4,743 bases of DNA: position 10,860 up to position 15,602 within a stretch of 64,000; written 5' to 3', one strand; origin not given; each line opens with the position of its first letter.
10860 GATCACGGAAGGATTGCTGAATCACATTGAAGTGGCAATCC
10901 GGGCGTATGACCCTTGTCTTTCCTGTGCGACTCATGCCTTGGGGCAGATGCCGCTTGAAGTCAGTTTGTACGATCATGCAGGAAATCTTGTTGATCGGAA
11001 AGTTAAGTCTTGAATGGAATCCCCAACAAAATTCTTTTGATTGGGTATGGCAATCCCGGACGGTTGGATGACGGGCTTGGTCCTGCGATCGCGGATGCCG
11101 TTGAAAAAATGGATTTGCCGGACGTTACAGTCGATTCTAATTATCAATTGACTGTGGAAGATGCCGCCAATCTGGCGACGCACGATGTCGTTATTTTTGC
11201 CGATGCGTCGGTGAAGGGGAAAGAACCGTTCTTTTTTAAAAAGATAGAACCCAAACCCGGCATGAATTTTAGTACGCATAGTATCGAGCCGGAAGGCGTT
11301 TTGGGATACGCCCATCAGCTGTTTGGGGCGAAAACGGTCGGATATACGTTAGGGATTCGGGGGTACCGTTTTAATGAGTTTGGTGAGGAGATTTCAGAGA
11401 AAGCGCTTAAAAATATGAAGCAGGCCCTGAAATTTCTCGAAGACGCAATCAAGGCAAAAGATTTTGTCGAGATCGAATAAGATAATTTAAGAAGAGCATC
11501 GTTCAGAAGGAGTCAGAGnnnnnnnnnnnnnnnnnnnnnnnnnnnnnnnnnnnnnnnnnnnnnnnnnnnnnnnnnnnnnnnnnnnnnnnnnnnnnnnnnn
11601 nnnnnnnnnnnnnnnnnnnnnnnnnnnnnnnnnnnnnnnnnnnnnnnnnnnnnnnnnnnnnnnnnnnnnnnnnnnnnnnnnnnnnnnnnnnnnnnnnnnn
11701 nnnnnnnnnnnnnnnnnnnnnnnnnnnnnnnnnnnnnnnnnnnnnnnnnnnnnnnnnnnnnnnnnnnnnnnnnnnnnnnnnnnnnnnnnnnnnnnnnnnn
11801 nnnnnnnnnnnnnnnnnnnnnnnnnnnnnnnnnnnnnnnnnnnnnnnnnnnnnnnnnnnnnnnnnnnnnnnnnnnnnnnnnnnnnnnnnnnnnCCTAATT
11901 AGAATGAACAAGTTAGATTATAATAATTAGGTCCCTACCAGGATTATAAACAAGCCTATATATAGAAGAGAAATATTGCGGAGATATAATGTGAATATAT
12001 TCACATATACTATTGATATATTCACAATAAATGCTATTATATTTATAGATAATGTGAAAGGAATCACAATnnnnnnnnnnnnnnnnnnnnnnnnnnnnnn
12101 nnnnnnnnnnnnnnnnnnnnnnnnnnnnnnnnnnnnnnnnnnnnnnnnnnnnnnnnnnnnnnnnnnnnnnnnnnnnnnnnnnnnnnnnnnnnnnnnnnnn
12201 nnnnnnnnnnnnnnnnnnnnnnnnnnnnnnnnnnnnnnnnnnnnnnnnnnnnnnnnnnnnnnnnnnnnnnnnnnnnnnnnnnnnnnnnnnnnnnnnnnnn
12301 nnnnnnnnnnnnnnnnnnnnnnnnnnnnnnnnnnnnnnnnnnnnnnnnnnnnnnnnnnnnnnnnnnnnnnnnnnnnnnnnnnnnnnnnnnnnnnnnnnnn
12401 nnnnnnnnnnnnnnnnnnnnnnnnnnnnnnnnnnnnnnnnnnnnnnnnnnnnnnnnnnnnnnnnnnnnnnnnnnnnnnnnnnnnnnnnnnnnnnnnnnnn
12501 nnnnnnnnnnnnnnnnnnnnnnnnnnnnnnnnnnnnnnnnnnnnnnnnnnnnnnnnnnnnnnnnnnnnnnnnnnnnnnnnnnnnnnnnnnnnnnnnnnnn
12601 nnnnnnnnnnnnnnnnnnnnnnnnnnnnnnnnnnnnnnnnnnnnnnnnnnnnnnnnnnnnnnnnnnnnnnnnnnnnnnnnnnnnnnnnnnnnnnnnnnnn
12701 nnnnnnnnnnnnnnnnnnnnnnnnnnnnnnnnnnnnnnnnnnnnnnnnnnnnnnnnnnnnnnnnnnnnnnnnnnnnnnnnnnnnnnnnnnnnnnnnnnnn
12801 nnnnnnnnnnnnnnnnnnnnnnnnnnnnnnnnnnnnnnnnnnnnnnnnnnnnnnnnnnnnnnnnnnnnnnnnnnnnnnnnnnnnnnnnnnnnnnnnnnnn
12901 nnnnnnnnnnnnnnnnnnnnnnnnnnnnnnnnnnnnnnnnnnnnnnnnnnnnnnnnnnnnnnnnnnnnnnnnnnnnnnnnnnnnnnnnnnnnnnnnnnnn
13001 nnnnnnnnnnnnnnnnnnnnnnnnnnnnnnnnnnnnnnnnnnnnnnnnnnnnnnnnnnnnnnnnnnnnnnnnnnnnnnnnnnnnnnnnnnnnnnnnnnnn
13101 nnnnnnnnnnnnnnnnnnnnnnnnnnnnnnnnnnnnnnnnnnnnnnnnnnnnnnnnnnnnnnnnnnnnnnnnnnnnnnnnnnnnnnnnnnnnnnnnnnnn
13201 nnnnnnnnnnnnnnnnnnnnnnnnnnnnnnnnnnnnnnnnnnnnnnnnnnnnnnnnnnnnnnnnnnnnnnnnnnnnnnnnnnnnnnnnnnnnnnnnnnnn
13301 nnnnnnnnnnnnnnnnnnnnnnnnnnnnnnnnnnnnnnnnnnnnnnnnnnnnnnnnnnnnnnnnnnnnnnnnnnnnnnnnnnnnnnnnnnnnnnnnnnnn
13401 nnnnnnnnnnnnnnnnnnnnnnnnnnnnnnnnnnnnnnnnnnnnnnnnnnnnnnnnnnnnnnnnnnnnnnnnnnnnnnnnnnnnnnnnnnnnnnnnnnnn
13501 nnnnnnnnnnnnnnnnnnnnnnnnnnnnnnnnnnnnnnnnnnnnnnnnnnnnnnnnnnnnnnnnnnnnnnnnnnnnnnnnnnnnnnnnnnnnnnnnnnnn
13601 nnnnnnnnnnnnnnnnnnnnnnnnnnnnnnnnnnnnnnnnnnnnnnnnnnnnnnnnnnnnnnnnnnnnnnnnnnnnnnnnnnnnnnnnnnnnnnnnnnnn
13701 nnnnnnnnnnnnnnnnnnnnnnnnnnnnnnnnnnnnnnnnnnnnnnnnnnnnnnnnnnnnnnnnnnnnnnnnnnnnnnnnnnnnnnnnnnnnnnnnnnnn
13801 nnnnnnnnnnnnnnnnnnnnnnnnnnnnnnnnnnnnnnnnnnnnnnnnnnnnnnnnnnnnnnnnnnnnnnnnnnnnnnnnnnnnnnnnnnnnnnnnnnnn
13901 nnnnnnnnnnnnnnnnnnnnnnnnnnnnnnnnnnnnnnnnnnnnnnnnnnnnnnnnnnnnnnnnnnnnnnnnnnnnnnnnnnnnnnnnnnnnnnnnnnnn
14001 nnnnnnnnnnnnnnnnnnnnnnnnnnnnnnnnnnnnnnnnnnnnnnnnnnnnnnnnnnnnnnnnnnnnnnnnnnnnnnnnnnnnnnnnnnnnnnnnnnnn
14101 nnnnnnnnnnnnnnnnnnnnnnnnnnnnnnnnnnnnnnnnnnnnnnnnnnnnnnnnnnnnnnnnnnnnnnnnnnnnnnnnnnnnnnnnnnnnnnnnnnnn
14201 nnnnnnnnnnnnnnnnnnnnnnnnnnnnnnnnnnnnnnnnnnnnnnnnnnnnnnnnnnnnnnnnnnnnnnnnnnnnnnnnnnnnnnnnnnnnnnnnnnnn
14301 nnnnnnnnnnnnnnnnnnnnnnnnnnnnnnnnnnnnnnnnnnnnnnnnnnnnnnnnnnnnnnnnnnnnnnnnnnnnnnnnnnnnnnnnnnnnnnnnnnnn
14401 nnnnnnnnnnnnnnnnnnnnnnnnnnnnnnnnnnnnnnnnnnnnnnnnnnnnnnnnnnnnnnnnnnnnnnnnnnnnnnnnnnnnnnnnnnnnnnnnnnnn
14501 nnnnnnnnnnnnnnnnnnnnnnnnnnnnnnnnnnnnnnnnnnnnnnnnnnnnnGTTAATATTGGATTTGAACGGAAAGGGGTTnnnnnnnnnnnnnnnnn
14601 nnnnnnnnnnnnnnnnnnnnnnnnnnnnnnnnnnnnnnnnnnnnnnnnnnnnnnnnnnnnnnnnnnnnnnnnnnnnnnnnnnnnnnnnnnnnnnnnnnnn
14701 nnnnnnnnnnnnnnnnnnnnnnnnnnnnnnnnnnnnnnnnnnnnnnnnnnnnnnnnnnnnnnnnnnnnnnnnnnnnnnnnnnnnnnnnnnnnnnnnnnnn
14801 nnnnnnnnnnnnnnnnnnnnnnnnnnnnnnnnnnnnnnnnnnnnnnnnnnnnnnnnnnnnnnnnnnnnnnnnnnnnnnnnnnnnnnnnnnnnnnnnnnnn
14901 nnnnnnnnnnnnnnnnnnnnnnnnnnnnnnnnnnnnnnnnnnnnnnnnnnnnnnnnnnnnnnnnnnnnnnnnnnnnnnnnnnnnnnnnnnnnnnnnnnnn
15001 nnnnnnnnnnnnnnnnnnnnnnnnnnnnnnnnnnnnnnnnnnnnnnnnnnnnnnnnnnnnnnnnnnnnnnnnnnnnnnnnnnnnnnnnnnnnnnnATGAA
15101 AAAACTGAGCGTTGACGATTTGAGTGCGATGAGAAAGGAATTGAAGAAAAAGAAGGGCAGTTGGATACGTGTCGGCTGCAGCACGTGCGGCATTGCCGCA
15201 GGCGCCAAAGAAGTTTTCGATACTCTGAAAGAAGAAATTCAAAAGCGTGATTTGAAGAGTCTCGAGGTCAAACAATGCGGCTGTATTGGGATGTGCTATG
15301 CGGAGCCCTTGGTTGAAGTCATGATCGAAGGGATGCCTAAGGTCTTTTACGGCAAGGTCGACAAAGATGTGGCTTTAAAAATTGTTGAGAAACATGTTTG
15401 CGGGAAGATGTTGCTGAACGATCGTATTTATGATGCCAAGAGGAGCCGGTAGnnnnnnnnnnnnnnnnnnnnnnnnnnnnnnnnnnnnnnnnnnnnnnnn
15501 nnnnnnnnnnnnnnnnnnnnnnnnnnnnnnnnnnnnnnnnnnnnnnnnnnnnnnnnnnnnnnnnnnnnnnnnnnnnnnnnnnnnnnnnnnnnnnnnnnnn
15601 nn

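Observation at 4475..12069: Three promoters with Rex-box-like palindromes placed at the transcription start: rex1-hypAB, hoxFUYHW and rex2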

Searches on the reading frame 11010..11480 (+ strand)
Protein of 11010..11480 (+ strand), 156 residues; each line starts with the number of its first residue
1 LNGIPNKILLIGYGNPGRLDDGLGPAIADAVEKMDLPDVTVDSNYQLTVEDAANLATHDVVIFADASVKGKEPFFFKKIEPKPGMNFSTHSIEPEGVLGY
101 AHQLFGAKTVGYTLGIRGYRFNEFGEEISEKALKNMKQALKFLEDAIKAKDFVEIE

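Call 4: search_protein_families(library=pfam, proteins=[window:11010-11480:+])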
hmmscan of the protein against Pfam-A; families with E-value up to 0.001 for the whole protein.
window:11010-11480:+ (156 aa): 0 families

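Call 14: search_protein_families(library=pfam, proteins=[window:11010-11480:+], max_evalue=0.01)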
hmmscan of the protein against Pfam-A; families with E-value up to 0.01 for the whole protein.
window:11010-11480:+ (156 aa): 0 families

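Call 55: search_protein_families(library=ncbifam, proteins=[window:11010-11480:+], max_evalue=0.001)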
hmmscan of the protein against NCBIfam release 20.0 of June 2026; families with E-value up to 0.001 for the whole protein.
window:11010-11480:+ (156 aa): 1 family
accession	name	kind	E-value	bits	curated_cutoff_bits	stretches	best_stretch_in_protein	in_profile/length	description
TIGR00072.1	hydrog_prot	superfamily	5.1e-18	65.5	47.45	1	9-145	1-143/145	hydrogenase maturation protease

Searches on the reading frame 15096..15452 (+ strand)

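Call 14: search_protein_families(library=pfam, proteins=[window:15096-15452:+], max_evalue=0.01)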
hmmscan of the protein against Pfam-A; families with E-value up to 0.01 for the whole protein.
window:15096-15452:+ (118 aa): 1 family
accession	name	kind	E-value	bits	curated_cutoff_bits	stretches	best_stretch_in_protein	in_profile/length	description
PF01257.25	2Fe-2S_thioredx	-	0.00011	22.5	24.8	1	19-99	63-143/145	Thioredoxin-like [2Fe-2S] ferredoxin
